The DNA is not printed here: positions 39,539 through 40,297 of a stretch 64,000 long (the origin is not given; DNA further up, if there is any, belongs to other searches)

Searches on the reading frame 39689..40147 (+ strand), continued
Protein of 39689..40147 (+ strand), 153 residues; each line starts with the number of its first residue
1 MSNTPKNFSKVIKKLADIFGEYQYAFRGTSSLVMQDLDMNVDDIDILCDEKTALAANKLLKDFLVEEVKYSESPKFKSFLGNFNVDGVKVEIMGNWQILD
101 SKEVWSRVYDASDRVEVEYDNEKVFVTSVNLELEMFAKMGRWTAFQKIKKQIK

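Call 36: search_protein_families(library=pfam, proteins=[P0271, P0233, P0169, P0272, P0139, P0175, P0176, P0198, P0263, P0281], max_evalue=0.001)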
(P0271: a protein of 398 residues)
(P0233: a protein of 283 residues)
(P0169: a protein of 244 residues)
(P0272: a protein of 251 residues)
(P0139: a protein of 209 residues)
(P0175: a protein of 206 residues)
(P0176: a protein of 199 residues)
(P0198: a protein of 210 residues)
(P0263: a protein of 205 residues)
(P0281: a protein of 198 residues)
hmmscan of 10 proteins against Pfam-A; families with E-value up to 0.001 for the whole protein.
P0271 (398 aa): 22 families
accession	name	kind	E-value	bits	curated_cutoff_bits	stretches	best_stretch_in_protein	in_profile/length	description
PF00515.34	TPR_1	-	6.8e-29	98.9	27.8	3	203-235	2-34/34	Tetratricopeptide repeat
PF07719.23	TPR_2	-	8.6e-27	91.5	27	3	237-268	2-33/34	Tetratricopeptide repeat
PF13181.12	TPR_8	-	5.9e-24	82.6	25.7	2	202-235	1-34/34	Tetratricopeptide repeat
PF13431.12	TPR_17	-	4.5e-23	80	24.4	1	190-223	1-34/34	Tetratricopeptide repeat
PF13432.12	TPR_16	-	8.1e-23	80.9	32.7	3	216-267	11-62/65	Tetratricopeptide repeat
PF14559.12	TPR_19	-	2.9e-21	76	25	3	247-299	2-54/68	Tetratricopeptide repeat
PF13176.12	TPR_7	-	9.4e-16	56.9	27.9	0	308-337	1-30/36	Tetratricopeptide repeat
PF13414.12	TPR_11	-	1.3e-15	57.3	26.8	2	178-211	4-37/42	TPR repeat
PF13424.12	TPR_12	-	1.5e-15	57.6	30.1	1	308-368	5-73/77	Tetratricopeptide repeat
PF13428.12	TPR_14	-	2.7e-15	55.8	23.5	0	238-278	3-43/44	Tetratricopeptide repeat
PF23914.1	TPR_CcmH_CycH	-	3.7e-15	56.6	42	2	183-298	31-149/158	Cytochrome c-type biogenesis protein H TPR domain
PF13374.12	TPR_10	-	2.8e-10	40.3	27.5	0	308-334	4-30/42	Tetratricopeptide repeat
PF12895.13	ANAPC3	-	1.8e-09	38.1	27.2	1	221-295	8-81/82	Anaphase-promoting complex, cyclosome, subunit 3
PF10706.15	Aminoglyc_resit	-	3.6e-09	37.4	21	1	12-109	4-114/149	Aminoglycoside-2''-adenylyltransferase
PF13174.12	TPR_6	-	3.6e-09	37.1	26.3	0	242-268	6-32/33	Tetratricopeptide repeat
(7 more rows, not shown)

P0233 (283 aa): 2 families
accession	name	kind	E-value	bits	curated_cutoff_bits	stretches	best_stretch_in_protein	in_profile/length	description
PF10706.15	Aminoglyc_resit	-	1.2e-13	51.8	21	1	142-264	6-135/149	Aminoglycoside-2''-adenylyltransferase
PF12680.13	SnoaL_2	-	8.1e-06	26.8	27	1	11-104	3-101/102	SnoaL-like domain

P0169 (244 aa): 1 family
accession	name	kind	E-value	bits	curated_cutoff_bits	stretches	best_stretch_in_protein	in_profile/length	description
PF10706.15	Aminoglyc_resit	-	1.2e-12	48.7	21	1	14-139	6-135/149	Aminoglycoside-2''-adenylyltransferase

P0272 (251 aa): 1 family
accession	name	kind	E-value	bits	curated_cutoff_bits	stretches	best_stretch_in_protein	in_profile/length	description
PF10706.15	Aminoglyc_resit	-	5.7e-20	72.4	21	1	69-200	2-135/149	Aminoglycoside-2''-adenylyltransferase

P0139 (209 aa): 0 families

P0175 (206 aa): 1 family
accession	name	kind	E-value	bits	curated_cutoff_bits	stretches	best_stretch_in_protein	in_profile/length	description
PF10706.15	Aminoglyc_resit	-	5.3e-15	56.3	21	1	10-141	2-135/149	Aminoglycoside-2''-adenylyltransferase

P0176 (199 aa): 1 family
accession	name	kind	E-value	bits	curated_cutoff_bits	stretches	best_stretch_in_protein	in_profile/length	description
PF10706.15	Aminoglyc_resit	-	3.9e-12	47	21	1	51-184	2-138/149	Aminoglycoside-2''-adenylyltransferase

P0198 (210 aa): 1 family
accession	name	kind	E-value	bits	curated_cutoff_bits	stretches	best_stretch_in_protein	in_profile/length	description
PF10706.15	Aminoglyc_resit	-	5.4e-11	43.3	21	1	58-194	5-142/149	Aminoglycoside-2''-adenylyltransferase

P0263 (205 aa): 1 family
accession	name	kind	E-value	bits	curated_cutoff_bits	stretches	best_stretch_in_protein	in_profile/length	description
PF10706.15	Aminoglyc_resit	-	1e-08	35.9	21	1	10-107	2-106/149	Aminoglycoside-2''-adenylyltransferase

P0281 (198 aa): 1 family
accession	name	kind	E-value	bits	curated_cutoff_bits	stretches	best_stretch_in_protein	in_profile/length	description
PF10706.15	Aminoglyc_resit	-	3.1e-13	50.5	21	1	49-179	2-135/149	Aminoglycoside-2''-adenylyltransferase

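Call 41: search_protein_families(library=pfam, proteins=[L012:2218-3156:+, L014:2431-3972:+, L015:3178-4008:+, L017:3093-3977:+, L018:631-2172:+, L020:314-661:+, L025:3132-3992:+, L023:3439-3975:+, L013:3139-3678:+, L016:2580-3119:+], max_evalue=0.001)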
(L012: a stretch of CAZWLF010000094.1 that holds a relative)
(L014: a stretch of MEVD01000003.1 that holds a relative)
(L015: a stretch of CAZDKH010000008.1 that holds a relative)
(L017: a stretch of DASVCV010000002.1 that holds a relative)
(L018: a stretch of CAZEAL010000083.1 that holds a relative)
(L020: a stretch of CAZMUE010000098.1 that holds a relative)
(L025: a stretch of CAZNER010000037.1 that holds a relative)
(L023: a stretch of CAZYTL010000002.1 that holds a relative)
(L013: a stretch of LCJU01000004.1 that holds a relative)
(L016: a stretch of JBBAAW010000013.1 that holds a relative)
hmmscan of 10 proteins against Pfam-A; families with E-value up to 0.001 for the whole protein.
L012:2218-3156:+ (313 aa): 1 family
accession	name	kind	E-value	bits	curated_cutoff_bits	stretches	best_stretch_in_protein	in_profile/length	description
PF01207.24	Dus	-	2.5e-53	181.7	20.4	1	15-309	2-302/311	Dihydrouridine synthase (Dus)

L014:2431-3972:+ (514 aa): 0 families

L015:3178-4008:+ (277 aa): 0 families

L017:3093-3977:+ (295 aa): 2 families
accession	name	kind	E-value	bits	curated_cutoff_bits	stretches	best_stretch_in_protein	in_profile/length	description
PF18765.7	Polbeta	-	8.5e-07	29.5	26.9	1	103-160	1-58/93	Polymerase beta, Nucleotidyltransferase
PF01909.29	NTP_transf_2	-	2.2e-05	25.2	21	1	103-146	2-45/93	Nucleotidyltransferase domain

L018:631-2172:+ (514 aa): 1 family
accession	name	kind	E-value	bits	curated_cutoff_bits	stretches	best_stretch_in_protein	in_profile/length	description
PF13231.12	PMT_2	-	6.4e-05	23.7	26.1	1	65-186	17-140/160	Dolichyl-phosphate-mannose-protein mannosyltransferase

L020:314-661:+ (116 aa): 0 families

L025:3132-3992:+ (287 aa): 8 families
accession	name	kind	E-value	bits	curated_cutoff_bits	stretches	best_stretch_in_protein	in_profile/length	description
PF00892.27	EamA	-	2.1e-27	96.5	28.2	2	152-285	3-134/135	EamA-like transporter family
PF05653.20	Mg_trans_NIPA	-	8.7e-08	32.1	26.2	1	77-134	62-119/295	Magnesium transporter NIPA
PF06027.18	SLC35F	-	7.1e-07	29.5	21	1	185-284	45-143/299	Solute carrier family 35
PF10639.15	TMEM234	-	3.8e-06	27.4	30.1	0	69-133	46-111/113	Putative transmembrane family 234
PF03151.22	TPT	-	3.8e-06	26.9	30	1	180-286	33-137/291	Triose-phosphate Transporter family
PF06800.18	Sugar_transport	-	0.00029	20.8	26.3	1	8-287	2-280/280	Sugar transport protein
PF08627.16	CRT-like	-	0.00049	19.6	26.9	1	178-284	30-138/335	CRT-like, chloroquine-resistance transporter-like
PF16913.11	PUNUT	-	0.00056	19.7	30.6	1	57-167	67-179/321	Purine nucleobase transmembrane transport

L023:3439-3975:+ (179 aa): 1 family
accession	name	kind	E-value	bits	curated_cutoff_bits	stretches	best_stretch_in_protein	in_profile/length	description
PF01988.24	VIT1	-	7.5e-10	39.4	28.1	2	32-88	6-63/214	VIT family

L013:3139-3678:+ (180 aa): 1 family
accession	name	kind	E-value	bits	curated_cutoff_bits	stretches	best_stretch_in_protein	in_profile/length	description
PF20329.3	DUF6624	-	1.4e-12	47.9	27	1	36-172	35-169/173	Family of unknown function (DUF6624)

L016:2580-3119:+ (180 aa): 0 families

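Call 42: search_protein_families(library=pfam, proteins=[L014:4483-5172:+, L015:4575-4880:+, L017:4503-4859:+, L018:2724-3413:+, L021:4740-6020:+, L026:1135-1503:+, L026:202-576:+, L025:4798-5556:+, L016:1579-1947:-, L009:2945-3265:+], max_evalue=0.001)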
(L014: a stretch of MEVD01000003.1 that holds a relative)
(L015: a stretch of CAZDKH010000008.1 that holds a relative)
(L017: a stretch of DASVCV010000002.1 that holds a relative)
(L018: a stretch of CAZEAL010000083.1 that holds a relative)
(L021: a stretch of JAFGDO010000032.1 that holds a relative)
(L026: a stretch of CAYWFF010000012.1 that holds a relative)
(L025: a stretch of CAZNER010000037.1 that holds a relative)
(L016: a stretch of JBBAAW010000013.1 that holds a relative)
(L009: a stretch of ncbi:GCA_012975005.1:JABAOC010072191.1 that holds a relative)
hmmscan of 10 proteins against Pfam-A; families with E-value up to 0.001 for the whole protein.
L014:4483-5172:+ (230 aa): 3 families
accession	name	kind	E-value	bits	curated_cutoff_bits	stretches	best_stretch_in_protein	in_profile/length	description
PF00535.33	Glycos_transf_2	-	2e-33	116.1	23.3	1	4-133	1-128/168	Glycosyl transferase family 2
PF10111.15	Glyco_tranf_2_2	-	1.2e-09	38.5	27.3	1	4-106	1-104/276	Glycosyltransferase like family 2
PF13641.12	Glyco_tranf_2_3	-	2.2e-07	31.5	27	1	3-122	3-125/230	Glycosyltransferase like family 2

L015:4575-4880:+ (102 aa): 1 family
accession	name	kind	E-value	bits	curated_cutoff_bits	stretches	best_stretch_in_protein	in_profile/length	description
PF00166.26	Cpn10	-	1.8e-27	95.6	21.1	1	9-100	1-92/93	Chaperonin 10 Kd subunit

L017:4503-4859:+ (119 aa): 1 family
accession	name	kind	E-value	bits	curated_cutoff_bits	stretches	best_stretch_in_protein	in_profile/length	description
PF00166.26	Cpn10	-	5.6e-28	97.2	21.1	1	26-118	1-93/93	Chaperonin 10 Kd subunit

L018:2724-3413:+ (230 aa): 3 families
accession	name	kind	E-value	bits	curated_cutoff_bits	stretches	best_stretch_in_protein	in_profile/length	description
PF00535.33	Glycos_transf_2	-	6.6e-33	114.4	23.3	1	4-133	1-128/168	Glycosyl transferase family 2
PF10111.15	Glyco_tranf_2_2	-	1.3e-08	35.2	27.3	1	4-107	1-105/276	Glycosyltransferase like family 2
PF13641.12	Glyco_tranf_2_3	-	1.3e-06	29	27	1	3-122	3-125/230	Glycosyltransferase like family 2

L021:4740-6020:+ (427 aa): 0 families

L026:1135-1503:+ (123 aa): 2 families
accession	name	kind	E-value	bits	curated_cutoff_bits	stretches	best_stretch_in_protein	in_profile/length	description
PF05635.17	23S_rRNA_IVP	-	2.6e-34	118.1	33.8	1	9-113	2-106/106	23S rRNA-intervening sequence protein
PF22296.2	bAvd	-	4.2e-05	24.4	40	1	18-117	9-106/107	bAvd-like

L026:202-576:+ (125 aa): 2 families
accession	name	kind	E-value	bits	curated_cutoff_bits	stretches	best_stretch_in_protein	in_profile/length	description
PF05635.17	23S_rRNA_IVP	-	1.6e-35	122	33.8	1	13-116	2-105/106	23S rRNA-intervening sequence protein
PF22296.2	bAvd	-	1.1e-05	26.2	40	1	21-121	8-106/107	bAvd-like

L025:4798-5556:+ (253 aa): 1 family
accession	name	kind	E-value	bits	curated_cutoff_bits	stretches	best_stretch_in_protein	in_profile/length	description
PF06560.17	GPI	-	1.9e-14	53.8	20.7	1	64-207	37-176/182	Glucose-6-phosphate isomerase (GPI)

L016:1579-1947:- (123 aa): 0 families

L009:2945-3265:+ (107 aa): 1 family
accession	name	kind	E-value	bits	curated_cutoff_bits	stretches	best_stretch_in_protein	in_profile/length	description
PF01035.26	DNA_binding_1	-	1e-17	64.1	27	1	7-84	4-81/81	6-O-methylguanine DNA methyltransferase, DNA binding domain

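Call 46: predict_structure(alignment_id=A2)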
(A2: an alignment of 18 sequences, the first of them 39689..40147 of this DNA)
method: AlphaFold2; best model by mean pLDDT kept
length: 153 residues; sequences in the alignment: 18
mean_pLDDT: 96.4   pTM: 0.91
mean pLDDT of the five models: 96.4, 96.3, 96.0, 96.0, 96.0
residues with pLDDT >= 90: 148; 70-90: 4; 50-70: 1; < 50: 0
segments of 3 or more residues with pLDDT < 50: none
pLDDT, mean of each block of 10 residues (from residue 1): 88 98 98 97 98 99 99 97 98 98 96 97 97 96 95 89
secondary structure, 60 per line:
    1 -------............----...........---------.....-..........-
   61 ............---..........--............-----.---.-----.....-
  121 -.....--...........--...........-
elements in order: H8-19 E24-27 H28-34 E44-48 H50-59 E64-72 E76-85 E88-99 E115-119 E122-126 H129-139 H142-152

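Call 49: fold_search(model_id=the predicted structure, library=pdb)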
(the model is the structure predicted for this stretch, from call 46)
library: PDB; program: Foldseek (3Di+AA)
matches with E <= 10: 808; with E <= 0.001: 4
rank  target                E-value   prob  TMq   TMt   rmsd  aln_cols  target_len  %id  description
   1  2ewr                  2.8e-16  1.00  0.90  0.88   1.9       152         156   26  Crystal structure of a putative nucleotidyltransferase (tm1012) from Thermotoga maritima at 1.60 A resolution (released 2005-12-06)
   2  2fcl                  1.2e-15  1.00  0.90  0.88   2.0       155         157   26  Crystal structure of a putative nucleotidyltransferase (tm1012) from Thermotoga maritima at 1.35 A resolution (released 2006-03-14)
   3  4hx0                  3.1e-14  1.00  0.82  0.78   6.1       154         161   26  Crystal structure of a putative nucleotidyltransferase (TM1012) from Thermotoga maritima at 1.87 A resolution (released 2013-09-11)
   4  4fo1_A                2.9e-06  1.00  0.57  0.55   5.9       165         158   14  Crystal structure of lincosamide antibiotic adenylyltransferase LnuA, apo (released 2012-07-04)
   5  8an5_B                3.1e-03  1.00  0.57  0.49   5.9       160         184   14  MenAT1 toxin-antitoxin complex (rv0078a-rv0078b) from Mycobacterium tuberculosis H37Rv (released 2023-08-02)
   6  4x4w_B                3.8e-03  0.91  0.35  0.16  10.7       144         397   12  Crystal structure of the full-length human mitochondrial CCA-adding enzyme (released 2015-02-11)
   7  4fo6_A                3.8e-03  0.60  0.29  0.18  14.9       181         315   13  Crystal structure of the pre-catalytic ternary complex of polymerase lambda with a dATP analog opposite a templating T (released 2012-07-11)
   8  8an4_A                4.0e-03  0.99  0.47  0.38   6.3       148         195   14  MenT1 toxin (rv0078a) from Mycobacterium tuberculosis H37Rv (released 2023-08-02)
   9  4k4g_M                5.5e-03  0.95  0.32  0.17   6.1       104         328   14  Ternary crystal structures of human DNA POLYMERASE LAMBDA IN COMPLEX WITH DNA AND L-DCTP. (released 2014-07-16)
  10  4mfc_A                6.3e-03  0.60  0.31  0.18  10.3       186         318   11  Structure of human DNA polymerase beta complexed with O6MG in the template base paired with incoming non-hydrolyzable  (released 2014-04-16)
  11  2van                  6.7e-03  0.44  0.28  0.20  10.1       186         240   10  Nucleotidyl Transfer Mechanism of Mismatched dNTP Incorporation by DNA Polymerase b by Structural and Kinetic Analyses (released 2008-04-15)
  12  6qy6                  8.1e-03  0.92  0.35  0.17  10.9       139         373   12  Crystal structure of the CCA-adding enzyme of a psychrophilic organism (released 2020-03-25)
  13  5cb1_B                8.1e-03  0.75  0.34  0.24  13.1       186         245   13  Apo enzyme of human Polymerase lambda (released 2016-02-24)
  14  7otr                  8.7e-03  0.89  0.33  0.16  11.1       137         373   11  Crystal structure of a psychrophilic CCA-adding enzyme determined by SAD phasing (released 2021-11-03)
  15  7rbe_A                8.7e-03  0.72  0.34  0.19   9.7       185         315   10  Human DNA polymerase beta crosslinked binary complex - A (released 2022-03-09)
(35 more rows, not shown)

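Call 60: find_encoding_contigs(protein=P0122, flank=3000, max_places=2)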
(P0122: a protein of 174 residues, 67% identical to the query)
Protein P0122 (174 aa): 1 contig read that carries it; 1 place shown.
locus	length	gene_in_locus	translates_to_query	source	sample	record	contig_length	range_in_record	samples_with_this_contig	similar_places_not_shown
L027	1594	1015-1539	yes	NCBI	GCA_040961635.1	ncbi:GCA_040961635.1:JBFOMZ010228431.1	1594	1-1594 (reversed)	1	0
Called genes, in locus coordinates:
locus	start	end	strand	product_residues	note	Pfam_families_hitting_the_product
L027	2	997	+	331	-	?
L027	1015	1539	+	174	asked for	-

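Call 61: find_encoding_contigs(protein=P0123, flank=3000, max_places=2)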
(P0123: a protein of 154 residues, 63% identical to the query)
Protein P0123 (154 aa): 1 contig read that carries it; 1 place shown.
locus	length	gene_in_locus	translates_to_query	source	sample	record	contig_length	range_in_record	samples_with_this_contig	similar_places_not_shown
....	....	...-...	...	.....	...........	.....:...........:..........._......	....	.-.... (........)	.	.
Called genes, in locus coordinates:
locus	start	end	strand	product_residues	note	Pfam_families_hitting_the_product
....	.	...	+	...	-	?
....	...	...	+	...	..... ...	-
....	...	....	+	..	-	?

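Call 62: find_encoding_contigs(protein=P0126, flank=4000, max_places=2)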
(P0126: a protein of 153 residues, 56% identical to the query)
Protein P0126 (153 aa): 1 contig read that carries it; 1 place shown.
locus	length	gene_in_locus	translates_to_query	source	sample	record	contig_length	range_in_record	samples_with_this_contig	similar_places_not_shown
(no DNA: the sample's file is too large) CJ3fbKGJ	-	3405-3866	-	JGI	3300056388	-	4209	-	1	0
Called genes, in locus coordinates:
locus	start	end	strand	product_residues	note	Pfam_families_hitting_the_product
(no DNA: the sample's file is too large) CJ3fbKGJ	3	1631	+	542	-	?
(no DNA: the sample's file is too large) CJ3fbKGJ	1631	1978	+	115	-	PF08818:DUF1801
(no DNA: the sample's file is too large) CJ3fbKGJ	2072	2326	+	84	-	-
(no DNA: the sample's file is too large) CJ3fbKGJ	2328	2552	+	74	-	-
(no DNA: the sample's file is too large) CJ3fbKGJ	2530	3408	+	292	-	PF02739:5_3_exonuc_N, PF01367:5_3_exonuc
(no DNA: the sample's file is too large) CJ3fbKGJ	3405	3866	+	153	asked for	-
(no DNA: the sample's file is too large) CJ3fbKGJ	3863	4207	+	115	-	?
